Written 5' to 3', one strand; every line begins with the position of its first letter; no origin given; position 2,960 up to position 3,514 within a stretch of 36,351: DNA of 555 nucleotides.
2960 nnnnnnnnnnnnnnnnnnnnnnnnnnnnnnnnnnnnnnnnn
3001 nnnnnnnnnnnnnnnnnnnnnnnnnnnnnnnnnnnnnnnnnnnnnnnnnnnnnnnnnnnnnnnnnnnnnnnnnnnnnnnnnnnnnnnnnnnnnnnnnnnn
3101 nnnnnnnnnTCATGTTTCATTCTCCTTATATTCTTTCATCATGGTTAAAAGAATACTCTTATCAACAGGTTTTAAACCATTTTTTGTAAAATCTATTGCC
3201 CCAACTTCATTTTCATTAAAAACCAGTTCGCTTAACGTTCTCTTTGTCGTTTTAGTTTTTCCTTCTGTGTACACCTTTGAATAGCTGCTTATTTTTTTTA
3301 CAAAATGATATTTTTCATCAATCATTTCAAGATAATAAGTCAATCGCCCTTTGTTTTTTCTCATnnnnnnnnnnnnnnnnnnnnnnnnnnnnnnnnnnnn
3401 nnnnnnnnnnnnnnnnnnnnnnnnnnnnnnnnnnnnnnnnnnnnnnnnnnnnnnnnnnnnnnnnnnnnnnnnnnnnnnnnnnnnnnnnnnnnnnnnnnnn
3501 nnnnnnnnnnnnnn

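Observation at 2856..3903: Three-gene translationally coupled operon ending in an XRE-type HTH protein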

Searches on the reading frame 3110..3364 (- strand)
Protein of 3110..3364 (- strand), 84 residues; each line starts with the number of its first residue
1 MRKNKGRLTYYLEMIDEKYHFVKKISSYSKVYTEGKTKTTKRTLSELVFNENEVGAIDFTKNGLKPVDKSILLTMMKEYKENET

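Call 4: search_protein_families(proteins=[window:3110-3364:-], library=ncbifam, max_evalue=1)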
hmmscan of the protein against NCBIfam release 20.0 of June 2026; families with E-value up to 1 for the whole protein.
window:3110-3364:- (84 aa): 0 families

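Call 14: search_protein_families(proteins=[window:3110-3364:-], library=phrogs, max_evalue=0.1)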
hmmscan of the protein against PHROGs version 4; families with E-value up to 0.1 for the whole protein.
window:3110-3364:- (84 aa): 0 families

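Call 15: search_protein_families(proteins=[window:3110-3364:-], library=padloc, max_evalue=0.1)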
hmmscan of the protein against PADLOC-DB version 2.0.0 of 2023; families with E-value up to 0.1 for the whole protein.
window:3110-3364:- (84 aa): 0 families

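Call 17: profile_search(protein=window:3110-3364:-)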
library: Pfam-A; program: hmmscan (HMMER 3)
A. the first sequence (84 residues): domains with independent E <= 10: 0; with E <= 0.001: 0
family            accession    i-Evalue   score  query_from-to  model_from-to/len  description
(no Pfam family matches the first sequence, even at E <= 10)

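Call 22: find_homologous_proteins(query=window:3110-3364:-, max_evalue=0.001)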
Query window:3110-3364:- (84 aa): 19 proteins with E <= 0.001 among 20 candidates.
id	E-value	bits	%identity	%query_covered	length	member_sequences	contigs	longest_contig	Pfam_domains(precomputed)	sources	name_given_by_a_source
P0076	5.4e-43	162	94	100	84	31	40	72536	-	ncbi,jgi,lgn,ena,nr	ncbi:hypothetical protein IB394_005007 [Escherichia coli]|jgi:hypothetical protein|nr:hypothetical p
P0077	2.4e-41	157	89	100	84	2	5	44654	-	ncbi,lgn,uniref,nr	ncbi:hypothetical protein DC448_003978 [Escherichia coli]|uniref:hypothetical protein n=1 Tax=Escher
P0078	1.8e-40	154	89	99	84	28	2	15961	-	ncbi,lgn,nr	ncbi:TPA: hypothetical protein L7414_004460 [Escherichia coli]|nr:hypothetical protein [Escherichia 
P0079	5.9e-40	152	87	100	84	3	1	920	-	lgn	-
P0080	6.9e-40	152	88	100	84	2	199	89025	-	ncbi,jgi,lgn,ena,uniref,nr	ncbi:hypothetical protein K1504_003698 [Escherichia coli]|uniref:hypothetical protein n=1 Tax=Escher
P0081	1.5e-39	151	87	100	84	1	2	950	-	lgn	-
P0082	4.5e-39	149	87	100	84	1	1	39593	-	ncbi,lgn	ncbi:hypothetical protein WHA56_004214 [Escherichia coli]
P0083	6.0e-39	149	85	100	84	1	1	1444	-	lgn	-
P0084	2.5e-38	147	83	100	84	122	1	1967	-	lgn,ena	-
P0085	1.3e-37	145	82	100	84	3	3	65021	-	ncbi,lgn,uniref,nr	ncbi:hypothetical protein [Escherichia coli]|uniref:hypothetical protein n=1 Tax=Escherichia coli Ta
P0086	1.4e-34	135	82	100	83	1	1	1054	-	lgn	-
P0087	1.6e-33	132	76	98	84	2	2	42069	-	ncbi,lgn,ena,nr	ncbi:hypothetical protein LWJ16_004262 [Escherichia coli]|nr:hypothetical protein [Escherichia coli]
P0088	4.8e-31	124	76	98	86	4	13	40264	-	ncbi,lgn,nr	ncbi:TPA: hypothetical protein RPE44_004413 [Salmonella enterica]|nr:hypothetical protein [Salmonell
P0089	1.3e-28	116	88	80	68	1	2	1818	-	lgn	-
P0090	3.2e-25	105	98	64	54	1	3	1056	-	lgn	-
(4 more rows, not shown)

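Call 77: predict_structure(alignment_id=A5)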
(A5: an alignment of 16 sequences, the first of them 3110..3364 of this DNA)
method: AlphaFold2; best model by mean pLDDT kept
length: 84 residues; sequences in the alignment: 16
mean_pLDDT: 87.8   pTM: 0.74
mean pLDDT of the five models: 87.8, 86.2, 86.2, 86.0, 85.8
residues with pLDDT >= 90: 60; 70-90: 14; 50-70: 10; < 50: 0
segments of 3 or more residues with pLDDT < 50: none
pLDDT, mean of each block of 10 residues (from residue 1): 93 94 85 63 94 91 92 94 77
secondary structure, 60 per line:
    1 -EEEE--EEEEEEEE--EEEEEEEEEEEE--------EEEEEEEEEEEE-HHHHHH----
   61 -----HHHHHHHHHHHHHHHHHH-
elements in order: E2-5 E8-15 E18-29 E38-49 H51-56 H66-83
